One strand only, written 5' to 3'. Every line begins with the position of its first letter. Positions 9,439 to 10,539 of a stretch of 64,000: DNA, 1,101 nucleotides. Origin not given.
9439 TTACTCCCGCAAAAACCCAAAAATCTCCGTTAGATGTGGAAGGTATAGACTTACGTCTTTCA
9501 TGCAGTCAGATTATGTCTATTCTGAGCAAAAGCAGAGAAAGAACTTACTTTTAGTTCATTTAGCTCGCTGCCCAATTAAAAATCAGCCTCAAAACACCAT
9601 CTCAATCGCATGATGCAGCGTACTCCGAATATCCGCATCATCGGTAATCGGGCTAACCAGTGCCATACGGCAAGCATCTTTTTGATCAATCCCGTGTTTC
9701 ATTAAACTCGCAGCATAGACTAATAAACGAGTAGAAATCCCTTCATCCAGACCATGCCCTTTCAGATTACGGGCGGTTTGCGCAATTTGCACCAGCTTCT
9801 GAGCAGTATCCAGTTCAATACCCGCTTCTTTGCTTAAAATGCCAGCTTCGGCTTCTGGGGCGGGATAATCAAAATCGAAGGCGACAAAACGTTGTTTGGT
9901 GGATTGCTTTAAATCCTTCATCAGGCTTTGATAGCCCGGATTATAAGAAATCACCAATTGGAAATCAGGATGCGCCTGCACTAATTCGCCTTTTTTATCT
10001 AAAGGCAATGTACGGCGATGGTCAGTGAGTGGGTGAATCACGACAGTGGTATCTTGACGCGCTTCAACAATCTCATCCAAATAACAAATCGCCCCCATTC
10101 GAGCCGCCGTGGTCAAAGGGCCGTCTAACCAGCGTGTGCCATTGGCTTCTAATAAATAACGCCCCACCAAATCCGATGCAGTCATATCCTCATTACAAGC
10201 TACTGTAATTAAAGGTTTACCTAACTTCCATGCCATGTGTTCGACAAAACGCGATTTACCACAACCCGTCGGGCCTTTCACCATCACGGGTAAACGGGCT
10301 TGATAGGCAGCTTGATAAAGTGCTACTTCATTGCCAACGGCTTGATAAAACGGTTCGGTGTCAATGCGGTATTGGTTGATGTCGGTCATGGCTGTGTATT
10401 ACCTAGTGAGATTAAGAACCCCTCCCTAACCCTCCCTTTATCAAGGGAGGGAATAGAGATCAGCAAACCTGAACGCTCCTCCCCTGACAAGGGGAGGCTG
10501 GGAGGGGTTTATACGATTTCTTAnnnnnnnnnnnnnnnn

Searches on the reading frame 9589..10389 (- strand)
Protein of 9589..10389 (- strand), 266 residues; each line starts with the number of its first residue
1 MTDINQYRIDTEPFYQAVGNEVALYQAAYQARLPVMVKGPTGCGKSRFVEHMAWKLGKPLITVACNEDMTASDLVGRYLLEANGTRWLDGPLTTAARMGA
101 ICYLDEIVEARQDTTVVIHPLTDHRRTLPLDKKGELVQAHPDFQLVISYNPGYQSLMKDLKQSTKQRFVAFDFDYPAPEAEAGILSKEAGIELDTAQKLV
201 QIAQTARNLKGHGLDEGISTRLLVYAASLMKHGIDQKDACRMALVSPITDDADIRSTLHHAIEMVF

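Call 3: search_protein_families(library=pfam, proteins=[window:9589-10389:-], max_evalue=0.01)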
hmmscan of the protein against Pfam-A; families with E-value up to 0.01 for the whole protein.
window:9589-10389:- (266 aa): 6 families
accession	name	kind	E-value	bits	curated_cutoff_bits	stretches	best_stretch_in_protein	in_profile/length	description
PF07728.20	AAA_5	-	2.1e-33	115.7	22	1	34-168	1-139/139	AAA domain (dynein-related subfamily)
PF08406.16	CbbQ_C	-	2.7e-33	114.4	20.6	1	181-264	1-84/85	CbbQ/NirQ/NorQ C-terminal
PF12774.13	AAA_6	-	0.00015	21.3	25.2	1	27-73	27-73/327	Hydrolytic ATP binding site of dynein motor region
PF13401.12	AAA_22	-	0.0016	19.2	27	1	33-79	6-55/130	AAA domain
PF00158.32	Sigma54_activat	-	0.0029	17.7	20.2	1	22-117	12-112/168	Sigma-54 interaction domain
PF00004.35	AAA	-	0.0091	16.9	21.2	0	36-80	2-38/131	ATPase family associated with various cellular activities (AAA)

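Call 4: search_protein_families(library=ncbifam, proteins=[window:9589-10389:-], max_evalue=0.01)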
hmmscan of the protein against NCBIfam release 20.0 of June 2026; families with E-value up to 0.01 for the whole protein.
window:9589-10389:- (266 aa): 4 families
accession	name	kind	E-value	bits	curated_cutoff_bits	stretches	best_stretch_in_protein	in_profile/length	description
TIGR02640.1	gas_vesic_GvpN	equivalog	5.7e-21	75.2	266.8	2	85-228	92-234/262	gas vesicle protein GvpN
TIGR01650.1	PD_CobS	equivalog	1.9e-08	33.9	558.55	1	23-150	57-186/327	cobaltochelatase subunit CobS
NF047784.1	MadB_ATPase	equivalog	3.3e-07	29.8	475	1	158-210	191-244/298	MadB family AAA-type ATPase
NF042959.1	IteA_antiphage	equivalog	5.9e-06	25.7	510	1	12-66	105-159/367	anti-phage ATPase IteA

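Call 11: find_encoding_contigs(protein=window:9589-10389:-, flank=10000, max_places=10)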
Protein window:9589-10389:- (266 aa): 20 contigs read that carry it; 10 places shown.
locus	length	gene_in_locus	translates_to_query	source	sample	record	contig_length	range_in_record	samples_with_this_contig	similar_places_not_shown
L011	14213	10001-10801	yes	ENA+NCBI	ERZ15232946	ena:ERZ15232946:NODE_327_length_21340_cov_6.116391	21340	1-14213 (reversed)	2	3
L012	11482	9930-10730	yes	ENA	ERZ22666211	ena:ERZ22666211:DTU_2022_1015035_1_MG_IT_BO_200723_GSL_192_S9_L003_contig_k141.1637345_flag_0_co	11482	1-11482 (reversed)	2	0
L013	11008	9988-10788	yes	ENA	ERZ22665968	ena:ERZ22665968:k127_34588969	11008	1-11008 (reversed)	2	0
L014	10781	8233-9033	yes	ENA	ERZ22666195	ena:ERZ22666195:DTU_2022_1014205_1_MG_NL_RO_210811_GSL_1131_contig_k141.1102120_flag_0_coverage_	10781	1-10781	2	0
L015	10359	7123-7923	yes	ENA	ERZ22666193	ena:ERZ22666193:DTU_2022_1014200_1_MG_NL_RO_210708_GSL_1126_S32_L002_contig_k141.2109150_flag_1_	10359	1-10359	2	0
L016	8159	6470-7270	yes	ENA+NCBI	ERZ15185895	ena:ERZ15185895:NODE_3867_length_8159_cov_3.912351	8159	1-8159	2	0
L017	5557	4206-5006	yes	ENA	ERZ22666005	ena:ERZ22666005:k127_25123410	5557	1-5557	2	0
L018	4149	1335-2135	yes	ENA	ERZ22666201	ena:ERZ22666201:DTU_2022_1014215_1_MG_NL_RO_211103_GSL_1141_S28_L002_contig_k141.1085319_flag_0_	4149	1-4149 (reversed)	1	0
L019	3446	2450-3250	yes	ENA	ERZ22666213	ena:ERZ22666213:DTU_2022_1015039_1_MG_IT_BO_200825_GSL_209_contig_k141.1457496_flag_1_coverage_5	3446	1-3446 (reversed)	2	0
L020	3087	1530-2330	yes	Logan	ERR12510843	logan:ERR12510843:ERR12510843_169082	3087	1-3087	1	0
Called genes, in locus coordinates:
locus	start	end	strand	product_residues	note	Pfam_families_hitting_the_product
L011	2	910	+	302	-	PF00483:NTP_transferase, PF12804:NTP_transf_3 (faint)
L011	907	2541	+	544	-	PF00580:UvrD-helicase, PF13086:AAA_11, PF13245:AAA_19, PF13604:AAA_30, PF05127:NAT10_TcmA_helicase, PF09848:SLFN-g3_helicase, PF18335:SH3_13, PF13538:UvrD_C_2, +4 more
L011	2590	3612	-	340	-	PF02826:2-Hacid_dh_C (weak), PF03446:NAD_binding_2 (weak), PF03807:F420_oxidored (faint), PF07991:KARI_N, PF01450:KARI_C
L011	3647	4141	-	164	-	PF01842:ACT, PF22629:ACT_AHAS_ss, PF13710:ACT_5, PF10369:ALS_ss_C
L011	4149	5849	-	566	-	PF02776:TPP_enzyme_N, PF00205:TPP_enzyme_M, PF02775:TPP_enzyme_C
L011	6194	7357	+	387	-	PF04338:DUF481 (weak)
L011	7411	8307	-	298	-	PF00126:HTH_1, PF12849:PBP_like_2 (faint), PF03466:LysR_substrate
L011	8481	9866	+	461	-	PF02788:RuBisCO_large_N, PF00016:RuBisCO_large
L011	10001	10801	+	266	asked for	PF07728:AAA_5, PF08406:CbbQ_C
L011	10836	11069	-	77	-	PF02604:PhdYeFM_antitox (weak)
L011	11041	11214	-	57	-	-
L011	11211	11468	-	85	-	PF07878:RHH_5 (weak)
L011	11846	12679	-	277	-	-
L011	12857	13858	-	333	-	PF18731:HEPN_Swt1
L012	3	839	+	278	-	?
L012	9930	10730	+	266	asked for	PF07728:AAA_5, PF08406:CbbQ_C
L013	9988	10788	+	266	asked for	PF07728:AAA_5, PF08406:CbbQ_C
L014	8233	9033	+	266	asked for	PF07728:AAA_5, PF08406:CbbQ_C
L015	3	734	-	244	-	?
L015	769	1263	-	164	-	PF01842:ACT, PF22629:ACT_AHAS_ss, PF13710:ACT_5, PF10369:ALS_ss_C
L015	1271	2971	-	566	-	PF02776:TPP_enzyme_N, PF00205:TPP_enzyme_M, PF02775:TPP_enzyme_C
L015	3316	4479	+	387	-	PF04338:DUF481 (weak)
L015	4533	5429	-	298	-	PF00126:HTH_1, PF12849:PBP_like_2 (faint), PF03466:LysR_substrate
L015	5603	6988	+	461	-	PF02788:RuBisCO_large_N, PF00016:RuBisCO_large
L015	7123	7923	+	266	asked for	PF07728:AAA_5, PF08406:CbbQ_C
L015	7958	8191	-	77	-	PF02604:PhdYeFM_antitox (weak)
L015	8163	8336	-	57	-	-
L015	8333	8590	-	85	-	PF07878:RHH_5 (weak)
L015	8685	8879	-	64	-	-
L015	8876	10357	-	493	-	?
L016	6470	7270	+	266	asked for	PF07728:AAA_5, PF08406:CbbQ_C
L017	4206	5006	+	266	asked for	PF07728:AAA_5, PF08406:CbbQ_C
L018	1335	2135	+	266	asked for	PF07728:AAA_5, PF08406:CbbQ_C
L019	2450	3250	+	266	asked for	PF07728:AAA_5, PF08406:CbbQ_C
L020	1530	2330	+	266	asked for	PF07728:AAA_5, PF08406:CbbQ_C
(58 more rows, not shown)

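Call 59: search_protein_families(library=pfam, proteins=[L015:8876-10357:-], max_evalue=0.001)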
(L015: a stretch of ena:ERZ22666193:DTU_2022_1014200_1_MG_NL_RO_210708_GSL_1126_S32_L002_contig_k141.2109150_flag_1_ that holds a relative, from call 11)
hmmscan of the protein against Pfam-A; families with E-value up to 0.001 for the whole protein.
L015:8876-10357:- (493 aa): 3 families
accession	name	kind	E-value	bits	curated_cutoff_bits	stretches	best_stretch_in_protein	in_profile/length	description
PF13751.12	DDE_Tnp_1_6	-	3.3e-20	73.1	25.1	1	358-486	2-124/125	Transposase DDE domain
PF05598.16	DUF772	-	2e-14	53.8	23.1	1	40-109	1-74/74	Transposase domain (DUF772)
PF01609.27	DDE_Tnp_1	-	0.00012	22.3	23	0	231-483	32-200/200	Transposase DDE domain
